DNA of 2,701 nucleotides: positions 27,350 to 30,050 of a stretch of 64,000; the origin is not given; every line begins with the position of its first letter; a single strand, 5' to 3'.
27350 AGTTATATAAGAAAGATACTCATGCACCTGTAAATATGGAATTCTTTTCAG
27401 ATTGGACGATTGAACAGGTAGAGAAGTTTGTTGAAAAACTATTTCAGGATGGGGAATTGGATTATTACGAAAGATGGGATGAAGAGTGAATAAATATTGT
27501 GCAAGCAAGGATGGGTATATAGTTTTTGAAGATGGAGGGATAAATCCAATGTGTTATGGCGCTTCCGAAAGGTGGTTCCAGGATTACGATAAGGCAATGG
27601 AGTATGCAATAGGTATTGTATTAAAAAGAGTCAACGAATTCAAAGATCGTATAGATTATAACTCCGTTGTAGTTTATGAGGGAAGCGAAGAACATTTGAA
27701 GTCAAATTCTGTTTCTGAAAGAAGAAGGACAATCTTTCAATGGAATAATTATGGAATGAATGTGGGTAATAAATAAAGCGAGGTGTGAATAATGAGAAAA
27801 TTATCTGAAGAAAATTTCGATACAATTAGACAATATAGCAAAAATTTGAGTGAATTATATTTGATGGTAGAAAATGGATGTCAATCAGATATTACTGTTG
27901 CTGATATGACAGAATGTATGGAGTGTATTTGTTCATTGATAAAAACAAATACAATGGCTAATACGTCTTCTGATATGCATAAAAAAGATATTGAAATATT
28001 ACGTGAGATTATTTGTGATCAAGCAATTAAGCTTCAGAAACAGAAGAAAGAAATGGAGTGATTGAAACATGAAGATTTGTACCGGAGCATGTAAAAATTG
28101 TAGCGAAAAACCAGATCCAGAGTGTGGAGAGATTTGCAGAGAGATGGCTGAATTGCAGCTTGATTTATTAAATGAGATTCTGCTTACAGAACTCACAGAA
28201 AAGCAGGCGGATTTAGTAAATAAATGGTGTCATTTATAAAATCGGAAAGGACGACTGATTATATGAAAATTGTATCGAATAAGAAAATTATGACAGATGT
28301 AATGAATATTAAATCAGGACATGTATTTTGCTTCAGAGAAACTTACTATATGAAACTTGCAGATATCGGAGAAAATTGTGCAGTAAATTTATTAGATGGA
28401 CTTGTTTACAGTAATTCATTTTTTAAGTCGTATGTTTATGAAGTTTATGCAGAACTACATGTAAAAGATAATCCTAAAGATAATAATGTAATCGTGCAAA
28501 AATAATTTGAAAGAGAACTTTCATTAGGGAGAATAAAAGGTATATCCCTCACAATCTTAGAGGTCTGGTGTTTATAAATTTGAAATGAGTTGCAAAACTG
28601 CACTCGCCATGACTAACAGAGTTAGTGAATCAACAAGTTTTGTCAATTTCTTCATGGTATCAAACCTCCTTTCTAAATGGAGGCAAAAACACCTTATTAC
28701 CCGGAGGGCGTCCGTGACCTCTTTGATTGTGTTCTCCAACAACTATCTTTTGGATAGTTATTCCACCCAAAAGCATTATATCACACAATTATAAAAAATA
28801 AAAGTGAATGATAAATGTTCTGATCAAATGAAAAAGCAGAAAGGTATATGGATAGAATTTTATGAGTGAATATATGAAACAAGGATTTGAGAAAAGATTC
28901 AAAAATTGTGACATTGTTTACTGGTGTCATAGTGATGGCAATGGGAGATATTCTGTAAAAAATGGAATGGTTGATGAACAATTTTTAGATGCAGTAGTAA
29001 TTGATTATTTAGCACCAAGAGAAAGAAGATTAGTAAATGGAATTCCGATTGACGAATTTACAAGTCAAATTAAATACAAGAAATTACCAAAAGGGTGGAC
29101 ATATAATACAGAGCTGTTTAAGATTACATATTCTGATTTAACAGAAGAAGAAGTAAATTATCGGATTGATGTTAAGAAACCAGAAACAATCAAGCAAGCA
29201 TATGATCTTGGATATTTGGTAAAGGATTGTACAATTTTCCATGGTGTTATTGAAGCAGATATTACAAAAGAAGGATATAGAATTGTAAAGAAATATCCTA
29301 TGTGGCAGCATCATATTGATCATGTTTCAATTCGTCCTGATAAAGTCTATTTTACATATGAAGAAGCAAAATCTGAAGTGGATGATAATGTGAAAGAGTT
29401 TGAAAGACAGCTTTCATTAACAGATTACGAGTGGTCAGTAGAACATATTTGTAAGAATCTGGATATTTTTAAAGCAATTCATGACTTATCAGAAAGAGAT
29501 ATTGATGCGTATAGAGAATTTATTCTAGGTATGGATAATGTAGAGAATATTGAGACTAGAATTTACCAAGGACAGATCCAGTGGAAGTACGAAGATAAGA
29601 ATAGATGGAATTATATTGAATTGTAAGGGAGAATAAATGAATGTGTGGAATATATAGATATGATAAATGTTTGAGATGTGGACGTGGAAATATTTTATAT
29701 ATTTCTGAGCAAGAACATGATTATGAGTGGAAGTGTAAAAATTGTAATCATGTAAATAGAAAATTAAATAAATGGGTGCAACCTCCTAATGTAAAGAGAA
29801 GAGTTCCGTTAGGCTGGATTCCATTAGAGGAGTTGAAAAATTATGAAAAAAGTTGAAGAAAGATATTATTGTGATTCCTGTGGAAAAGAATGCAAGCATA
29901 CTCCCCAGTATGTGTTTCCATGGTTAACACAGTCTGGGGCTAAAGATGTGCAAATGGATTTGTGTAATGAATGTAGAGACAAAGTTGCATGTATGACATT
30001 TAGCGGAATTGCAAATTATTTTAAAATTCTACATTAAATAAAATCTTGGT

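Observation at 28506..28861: Lone minus-strand small hydrophobic ORF with SD-sequestering hairpin in a 355-bp gap: candidate type I toxin-antitoxin or small-membrane-protein locus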

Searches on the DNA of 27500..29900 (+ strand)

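Call 7: search_dna_similar(query=window:27500-29900:+, collection=phages, mode=distant, max_rows=30)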
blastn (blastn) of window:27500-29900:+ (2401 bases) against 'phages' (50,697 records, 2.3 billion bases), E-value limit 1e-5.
Records with a match: 1; places in all: 1; records where one place covers at least 80% of the query: 0.
Best place of each record, by identity: 60-80% 1.
By first word of the organism name: Bacteriophage 1.
By host as written in the record: - 1.
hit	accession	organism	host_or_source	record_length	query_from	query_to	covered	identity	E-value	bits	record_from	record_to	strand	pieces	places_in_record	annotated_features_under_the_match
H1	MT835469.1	Bacteriophage sp.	human fecal samples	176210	1390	1784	16%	68.2%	4e-29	137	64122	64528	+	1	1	record has no annotation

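Call 8: search_rna_families(source=window, start=28400, end=28950, threshold=evalue, max_evalue=10, show_alignments=3)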
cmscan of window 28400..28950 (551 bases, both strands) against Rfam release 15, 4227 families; matches with E-value up to 10: 4.
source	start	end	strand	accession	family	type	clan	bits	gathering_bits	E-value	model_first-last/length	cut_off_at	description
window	28808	28869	+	RF03680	mir-9465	Gene; miRNA;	-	17.2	63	0.92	1-74/74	no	mir-9465 microRNA precursor family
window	28727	28820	-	RF00413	SNORA19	Gene; snRNA; snoRNA; HACA-box;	-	15.4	80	9.5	1-131/131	no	Small nucleolar RNA SNORA19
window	28465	28557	-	RF01426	snoR126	Gene; snRNA; snoRNA; CD-box;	-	14.9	39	9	1-101/101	no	small nucleolar RNA snoR126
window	28667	28693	-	RF01072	TMV_UPD-PK3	Cis-reg;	-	11.2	34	6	1-31/31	no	Pseudoknot of upstream pseudoknot domain (UPD) of the 3'UTR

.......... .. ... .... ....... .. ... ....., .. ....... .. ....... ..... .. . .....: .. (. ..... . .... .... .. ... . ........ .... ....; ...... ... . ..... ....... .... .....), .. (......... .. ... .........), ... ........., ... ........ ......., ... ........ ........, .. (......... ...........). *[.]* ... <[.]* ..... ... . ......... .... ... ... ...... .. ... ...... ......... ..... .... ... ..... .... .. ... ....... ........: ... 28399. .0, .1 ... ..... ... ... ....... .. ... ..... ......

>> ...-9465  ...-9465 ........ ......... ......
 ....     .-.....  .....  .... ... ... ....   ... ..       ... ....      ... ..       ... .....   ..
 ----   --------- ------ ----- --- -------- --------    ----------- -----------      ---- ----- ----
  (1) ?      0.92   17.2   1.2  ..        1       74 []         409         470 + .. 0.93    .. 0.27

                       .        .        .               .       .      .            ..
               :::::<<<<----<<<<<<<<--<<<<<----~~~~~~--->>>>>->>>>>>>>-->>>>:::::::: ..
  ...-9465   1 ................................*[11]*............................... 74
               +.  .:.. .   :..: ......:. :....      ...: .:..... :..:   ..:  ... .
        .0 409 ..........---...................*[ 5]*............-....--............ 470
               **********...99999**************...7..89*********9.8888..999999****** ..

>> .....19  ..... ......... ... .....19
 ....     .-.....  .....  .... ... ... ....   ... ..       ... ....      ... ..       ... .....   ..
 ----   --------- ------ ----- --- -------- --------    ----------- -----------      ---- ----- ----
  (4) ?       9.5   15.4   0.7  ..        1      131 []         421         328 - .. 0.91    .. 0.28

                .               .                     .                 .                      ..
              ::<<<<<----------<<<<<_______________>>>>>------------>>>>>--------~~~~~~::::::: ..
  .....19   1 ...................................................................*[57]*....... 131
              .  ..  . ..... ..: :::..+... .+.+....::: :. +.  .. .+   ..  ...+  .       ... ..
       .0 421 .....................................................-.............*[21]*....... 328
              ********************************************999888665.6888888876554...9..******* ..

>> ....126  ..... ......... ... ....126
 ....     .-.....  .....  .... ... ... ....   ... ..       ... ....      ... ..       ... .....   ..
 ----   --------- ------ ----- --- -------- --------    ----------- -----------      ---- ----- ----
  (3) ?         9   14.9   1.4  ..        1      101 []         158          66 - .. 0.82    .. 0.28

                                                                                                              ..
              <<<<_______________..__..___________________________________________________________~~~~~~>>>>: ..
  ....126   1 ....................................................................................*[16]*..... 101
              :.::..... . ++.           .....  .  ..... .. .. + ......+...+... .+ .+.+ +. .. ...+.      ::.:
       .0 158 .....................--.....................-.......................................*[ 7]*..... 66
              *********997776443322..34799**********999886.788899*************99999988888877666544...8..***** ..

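Call 9: get_annotated_region(hit=H1, flank=3000)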
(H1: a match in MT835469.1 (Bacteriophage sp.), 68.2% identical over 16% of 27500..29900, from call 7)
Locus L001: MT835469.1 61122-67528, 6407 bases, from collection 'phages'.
description: UNVERIFIED: Bacteriophage sp. clone scaffold_0 genomic sequence.
organism: Bacteriophage sp. (NCBI taxid 38018)
taxonomy: Viruses
host: -; source: human fecal samples; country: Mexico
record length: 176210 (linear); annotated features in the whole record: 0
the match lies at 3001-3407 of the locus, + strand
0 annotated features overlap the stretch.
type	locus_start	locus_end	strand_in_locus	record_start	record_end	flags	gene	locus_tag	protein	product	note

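Call 19: search_dna_similar(query=window:28544-28846:-, collection=plasmids, mode=distant, max_evalue=1, max_rows=20)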
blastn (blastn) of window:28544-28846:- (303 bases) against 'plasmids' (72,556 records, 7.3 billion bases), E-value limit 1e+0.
Records with a match: 8; places in all: 8; records where one place covers at least 80% of the query: 0.
Best place of each record, by identity: 90-95% 6; 80-90% 2.
By first word of the organism name: Clostridium 5; Priestia 2; Arsenophonus 1.
By predicted mobility (MOB-suite, as given by PLSDB): mobilizable 5; non-mobilizable 3.
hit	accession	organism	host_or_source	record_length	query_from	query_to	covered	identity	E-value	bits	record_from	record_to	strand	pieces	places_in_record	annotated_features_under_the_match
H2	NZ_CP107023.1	Clostridium beijerinckii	cell culture,cell pellet of fermenting ...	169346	32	72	14%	83.3%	9e-1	42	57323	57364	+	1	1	none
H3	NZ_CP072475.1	Priestia aryabhattai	mixed culture,soil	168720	219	259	14%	82.9%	9e-1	42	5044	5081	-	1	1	ATP-grasp domain-containing protein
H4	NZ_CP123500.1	Arsenophonus sp. aPb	Lysandra bellargus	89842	26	57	11%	90.9%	3e-1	44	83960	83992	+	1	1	hypothetical protein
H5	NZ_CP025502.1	Clostridium perfringens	Gallus gallus,whole organism,gut ...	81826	32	61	10%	90.0%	9e-1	42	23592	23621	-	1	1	none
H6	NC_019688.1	Clostridium perfringens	-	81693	32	61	10%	90.0%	9e-1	42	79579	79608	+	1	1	none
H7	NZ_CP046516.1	Clostridium sp. 16K-1-R1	Corvus macrorhynchos,Whole ...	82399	32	61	10%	90.0%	9e-1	42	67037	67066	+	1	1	none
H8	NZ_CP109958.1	Clostridium perfringens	gut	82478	32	61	10%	90.0%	9e-1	42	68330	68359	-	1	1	none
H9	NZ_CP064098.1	Priestia aryabhattai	cell culture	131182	43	71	10%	93.1%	9e-1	41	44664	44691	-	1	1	none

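Call 88: build_rna_model(alignment_id=A2, structure=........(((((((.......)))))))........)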
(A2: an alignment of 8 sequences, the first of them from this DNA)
Model R1 built from alignment A2 (8 sequences, 37 columns); structure: as given.
model positions 37; base pairs 7; branch points 0; effective number of sequences 8; information 1.262 bits per position. Calibrated on 0.2 Mb of random sequence (short: E-values are rough).
structure used (alignment columns):
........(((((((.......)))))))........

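Call 89: search_with_rna_model(model_id=R1, sources=[window, L001, L002, L003, L004, L005, L006, L007, L008, L009, L010, L011, L012, L013, L014, L015, L016, L028, L029, L039, L040, L041, L042, L043, L044, L045, L046, L047, L048, L049, L050, L051, L052, L053, L054, L055, L056, L057, L058, L059, L060, L061, L062, L063, L064, L065, L066, L067, L068], max_evalue=1)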
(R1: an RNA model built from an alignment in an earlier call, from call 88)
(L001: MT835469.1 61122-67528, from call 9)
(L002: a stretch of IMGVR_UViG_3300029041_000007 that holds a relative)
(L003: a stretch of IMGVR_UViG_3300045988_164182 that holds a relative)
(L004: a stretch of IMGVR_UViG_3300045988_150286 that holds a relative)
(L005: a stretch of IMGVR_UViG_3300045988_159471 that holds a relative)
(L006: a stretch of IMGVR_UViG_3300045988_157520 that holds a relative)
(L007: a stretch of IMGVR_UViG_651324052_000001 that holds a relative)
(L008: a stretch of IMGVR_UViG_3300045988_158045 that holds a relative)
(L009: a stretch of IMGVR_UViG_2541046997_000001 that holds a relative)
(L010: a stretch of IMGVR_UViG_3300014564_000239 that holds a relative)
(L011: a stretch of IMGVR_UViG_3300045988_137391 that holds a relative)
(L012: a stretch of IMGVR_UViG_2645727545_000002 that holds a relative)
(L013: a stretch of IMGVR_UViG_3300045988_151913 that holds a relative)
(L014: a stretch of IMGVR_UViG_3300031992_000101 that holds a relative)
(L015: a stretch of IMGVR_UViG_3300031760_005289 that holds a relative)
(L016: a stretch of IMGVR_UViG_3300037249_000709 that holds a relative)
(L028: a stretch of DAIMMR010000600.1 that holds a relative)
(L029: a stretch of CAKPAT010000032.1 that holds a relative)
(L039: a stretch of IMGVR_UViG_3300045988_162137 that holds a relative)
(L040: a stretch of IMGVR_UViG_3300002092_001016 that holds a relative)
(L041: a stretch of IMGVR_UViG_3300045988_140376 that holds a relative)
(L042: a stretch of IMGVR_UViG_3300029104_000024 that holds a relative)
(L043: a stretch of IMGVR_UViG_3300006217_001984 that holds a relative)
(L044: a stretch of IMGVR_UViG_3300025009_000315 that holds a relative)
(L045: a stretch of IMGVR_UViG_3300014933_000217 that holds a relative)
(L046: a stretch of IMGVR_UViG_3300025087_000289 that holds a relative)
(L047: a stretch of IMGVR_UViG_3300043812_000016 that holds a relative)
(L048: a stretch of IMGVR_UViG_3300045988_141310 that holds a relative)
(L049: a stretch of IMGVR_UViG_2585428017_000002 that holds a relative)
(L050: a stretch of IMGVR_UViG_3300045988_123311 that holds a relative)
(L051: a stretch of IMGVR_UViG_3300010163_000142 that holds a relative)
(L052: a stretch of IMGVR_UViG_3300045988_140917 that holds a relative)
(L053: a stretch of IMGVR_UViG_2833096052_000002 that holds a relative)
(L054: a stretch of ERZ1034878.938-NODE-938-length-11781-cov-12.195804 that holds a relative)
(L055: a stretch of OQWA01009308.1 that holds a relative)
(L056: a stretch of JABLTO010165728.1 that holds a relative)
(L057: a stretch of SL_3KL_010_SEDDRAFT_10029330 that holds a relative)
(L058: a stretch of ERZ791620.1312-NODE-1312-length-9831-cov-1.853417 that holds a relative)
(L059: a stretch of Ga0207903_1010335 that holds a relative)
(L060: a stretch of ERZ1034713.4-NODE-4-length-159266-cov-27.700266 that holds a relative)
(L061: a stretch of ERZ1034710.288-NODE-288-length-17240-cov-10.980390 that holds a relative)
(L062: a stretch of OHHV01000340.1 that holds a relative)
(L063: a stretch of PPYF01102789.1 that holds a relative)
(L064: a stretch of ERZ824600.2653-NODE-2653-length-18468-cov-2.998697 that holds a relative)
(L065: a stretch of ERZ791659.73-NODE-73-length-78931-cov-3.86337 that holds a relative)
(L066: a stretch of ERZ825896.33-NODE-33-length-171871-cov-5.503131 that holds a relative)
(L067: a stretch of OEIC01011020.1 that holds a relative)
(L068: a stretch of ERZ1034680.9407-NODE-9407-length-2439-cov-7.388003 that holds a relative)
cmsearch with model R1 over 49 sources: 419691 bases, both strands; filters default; matches with E-value up to 1: 25.
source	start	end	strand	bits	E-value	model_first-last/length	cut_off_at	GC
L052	432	468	-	59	1e-13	1-37/37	no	0.41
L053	4701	4737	-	59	1e-13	1-37/37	no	0.41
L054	10452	10488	-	59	1e-13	1-37/37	no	0.41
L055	1868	1904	+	59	1e-13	1-37/37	no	0.41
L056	677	713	-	59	1e-13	1-37/37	no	0.41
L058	8493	8529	-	59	1e-13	1-37/37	no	0.41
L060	2352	2388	+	59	1e-13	1-37/37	no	0.41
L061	11670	11706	-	59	1e-13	1-37/37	no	0.41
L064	2112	2148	-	59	1e-13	1-37/37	no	0.41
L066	2228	2264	+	59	1e-13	1-37/37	no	0.41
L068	2172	2208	+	59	1e-13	1-37/37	no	0.41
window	28732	28768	-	57.5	2.7e-13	1-37/37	no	0.38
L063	1649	1685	-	57.3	3.2e-13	1-37/37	no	0.32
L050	2041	2077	-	56.4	5.7e-13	1-37/37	no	0.41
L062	5008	5044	+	54.6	1.8e-12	1-37/37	no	0.32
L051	8449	8485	+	51.8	1.1e-11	1-37/37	no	0.35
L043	6177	6213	+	51.6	1.2e-11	1-37/37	no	0.32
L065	1886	1922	+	48.9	7.2e-11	1-37/37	no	0.41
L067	1480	1513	-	26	0.0002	1-37/37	no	0.26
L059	653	685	-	24.2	0.00062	1-37/37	no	0.3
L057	1651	1686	+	22.8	0.0015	1-37/37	no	0.36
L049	390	423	-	13.8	0.52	1-37/37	no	0.32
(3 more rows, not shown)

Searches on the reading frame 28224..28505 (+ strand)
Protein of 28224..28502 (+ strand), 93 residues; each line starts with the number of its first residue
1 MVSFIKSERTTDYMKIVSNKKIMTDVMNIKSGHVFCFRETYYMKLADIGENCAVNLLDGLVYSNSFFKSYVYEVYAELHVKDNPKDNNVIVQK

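Call 49: search_protein_families(library=pfam, proteins=[window:28224-28502:+], max_evalue=0.1)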
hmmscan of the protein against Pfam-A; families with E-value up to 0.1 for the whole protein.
window:28224-28502:+ (93 aa): 0 families

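Call 50: search_protein_families(library=phrogs, proteins=[window:28224-28502:+], max_evalue=0.01)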
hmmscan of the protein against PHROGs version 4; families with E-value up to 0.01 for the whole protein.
window:28224-28502:+ (93 aa): 0 families

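Call 62: find_encoding_contigs(protein=window:28263-28505:+, flank=2000, max_places=10)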
Protein window:28263-28505:+ (80 aa): 23 contigs read that carry it; 8 places shown.
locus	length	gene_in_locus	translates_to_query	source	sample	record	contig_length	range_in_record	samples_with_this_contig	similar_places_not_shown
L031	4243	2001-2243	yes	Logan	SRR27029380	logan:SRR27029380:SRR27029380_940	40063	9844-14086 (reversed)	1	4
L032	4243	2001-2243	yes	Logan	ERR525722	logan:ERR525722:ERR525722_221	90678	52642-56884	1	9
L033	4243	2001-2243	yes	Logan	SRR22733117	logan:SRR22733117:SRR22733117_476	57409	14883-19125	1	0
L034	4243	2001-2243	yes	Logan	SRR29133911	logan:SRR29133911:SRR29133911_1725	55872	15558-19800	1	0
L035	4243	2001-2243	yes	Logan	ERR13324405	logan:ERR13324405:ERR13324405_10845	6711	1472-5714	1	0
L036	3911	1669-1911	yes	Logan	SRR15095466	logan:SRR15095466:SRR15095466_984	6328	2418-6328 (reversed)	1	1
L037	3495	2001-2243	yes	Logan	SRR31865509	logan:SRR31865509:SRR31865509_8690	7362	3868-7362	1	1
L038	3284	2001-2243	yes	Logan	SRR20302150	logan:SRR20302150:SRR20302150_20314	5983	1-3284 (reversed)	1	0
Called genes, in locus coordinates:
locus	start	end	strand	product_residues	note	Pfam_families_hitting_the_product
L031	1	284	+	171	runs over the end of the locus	PF04542:Sigma70_r2 (weak)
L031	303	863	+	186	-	-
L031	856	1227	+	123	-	-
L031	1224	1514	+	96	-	-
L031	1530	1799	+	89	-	-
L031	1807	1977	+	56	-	-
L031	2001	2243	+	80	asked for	-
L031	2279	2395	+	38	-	-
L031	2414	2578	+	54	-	-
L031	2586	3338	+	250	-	-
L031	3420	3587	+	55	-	-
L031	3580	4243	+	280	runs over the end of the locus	PF01145:Band_7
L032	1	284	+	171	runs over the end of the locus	PF04542:Sigma70_r2 (weak)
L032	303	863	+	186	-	-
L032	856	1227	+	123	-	-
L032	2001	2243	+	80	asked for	-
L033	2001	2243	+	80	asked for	-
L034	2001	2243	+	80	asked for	-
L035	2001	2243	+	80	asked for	-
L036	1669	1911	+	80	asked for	-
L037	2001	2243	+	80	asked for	-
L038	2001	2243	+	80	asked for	-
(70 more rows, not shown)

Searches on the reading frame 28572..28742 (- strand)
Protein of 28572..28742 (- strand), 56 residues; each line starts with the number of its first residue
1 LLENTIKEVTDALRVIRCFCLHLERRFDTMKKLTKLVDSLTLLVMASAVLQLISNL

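Call 20: find_related_loci(query=window:28572-28742:-, collection=viral_contigs, flank=3000)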
Query window:28572-28742:- (56 aa) in viral_contigs; peptide patterns used: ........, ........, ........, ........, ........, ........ (x = any residue, [..] = any of these).
25 stretches matched a pattern, but none encodes a relative of the query by tblastn (E <= 1e-3).

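Call 21: find_related_loci(query=window:28572-28742:-, collection=genome_contigs, flank=4000)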
Query window:28572-28742:- (56 aa) in genome_contigs; peptide patterns used: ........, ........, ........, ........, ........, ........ (x = any residue, [..] = any of these).
486 stretches matched a pattern, but none encodes a relative of the query by tblastn (E <= 1e-3).

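Call 22: find_related_loci(query=window:28572-28742:-, collection=metagenome_contigs, flank=4000)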
Query window:28572-28742:- (56 aa) in metagenome_contigs; peptide patterns used: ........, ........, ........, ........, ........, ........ (x = any residue, [..] = any of these).
599 stretches matched a pattern, but none encodes a relative of the query by tblastn (E <= 1e-3).

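Call 24: find_encoding_contigs(protein=window:28572-28742:-, flank=3000, max_places=10)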
Protein window:28572-28742:- (56 aa): no gene with exactly this product is on record in the collection.

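Call 34: search_protein_families(library=pfam, proteins=[window:28572-28742:-], max_evalue=10)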
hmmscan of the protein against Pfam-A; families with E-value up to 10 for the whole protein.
window:28572-28742:- (56 aa): 2 families
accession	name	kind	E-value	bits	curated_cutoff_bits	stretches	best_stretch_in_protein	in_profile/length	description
PF05659.16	RPW8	-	0.065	13.3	30.4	1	2-52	37-87/139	Arabidopsis broad-spectrum mildew resistance protein RPW8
PF08181.16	DegQ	-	0.084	13.4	22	1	2-16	16-30/46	DegQ (SacQ) family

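Call 35: search_protein_families(library=ncbifam, proteins=[window:28572-28742:-], max_evalue=10)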
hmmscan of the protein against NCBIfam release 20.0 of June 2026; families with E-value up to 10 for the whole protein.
window:28572-28742:- (56 aa): 0 families

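Call 36: search_protein_families(library=padloc, proteins=[window:28572-28742:-], max_evalue=10)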
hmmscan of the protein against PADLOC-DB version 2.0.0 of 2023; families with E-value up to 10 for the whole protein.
window:28572-28742:- (56 aa): 0 families

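Call 37: search_protein_families(library=phrogs, proteins=[window:28572-28742:-], max_evalue=10)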
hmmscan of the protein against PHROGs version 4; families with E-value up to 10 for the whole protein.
window:28572-28742:- (56 aa): 0 families

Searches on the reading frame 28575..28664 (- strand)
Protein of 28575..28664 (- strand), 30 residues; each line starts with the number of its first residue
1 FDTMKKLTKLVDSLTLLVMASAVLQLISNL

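Call 18: search_dna_similar(query=window:28575-28655:-, collection=phages, mode=protein, max_evalue=10, max_rows=30)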
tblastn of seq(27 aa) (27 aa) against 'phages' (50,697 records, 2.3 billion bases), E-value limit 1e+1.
No match.

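Call 34: search_protein_families(library=pfam, proteins=[window:28575-28655:-], max_evalue=10)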
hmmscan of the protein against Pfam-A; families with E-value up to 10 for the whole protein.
seq(27 aa): 0 families

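Call 35: search_protein_families(library=ncbifam, proteins=[window:28575-28655:-], max_evalue=10)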
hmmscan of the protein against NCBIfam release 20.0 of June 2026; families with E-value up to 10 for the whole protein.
seq(27 aa): 0 families

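Call 36: search_protein_families(library=padloc, proteins=[window:28575-28655:-], max_evalue=10)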
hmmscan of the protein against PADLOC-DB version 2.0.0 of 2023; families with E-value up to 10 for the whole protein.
seq(27 aa): 0 families

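Call 37: search_protein_families(library=phrogs, proteins=[window:28575-28655:-], max_evalue=10)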
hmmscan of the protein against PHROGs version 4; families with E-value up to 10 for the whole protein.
seq(27 aa): 0 families

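Call 58: search_protein_representatives(protein=window:28575-28664:-)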
Query: 30 residues. Proteins with E-value up to 0.001 (for the whole library): 1; up to 1e-10: 0; up to 1e-30: 0. The best 1 are listed.
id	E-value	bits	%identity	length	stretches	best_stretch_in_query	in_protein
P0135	4.7e-05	36.9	48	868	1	4-26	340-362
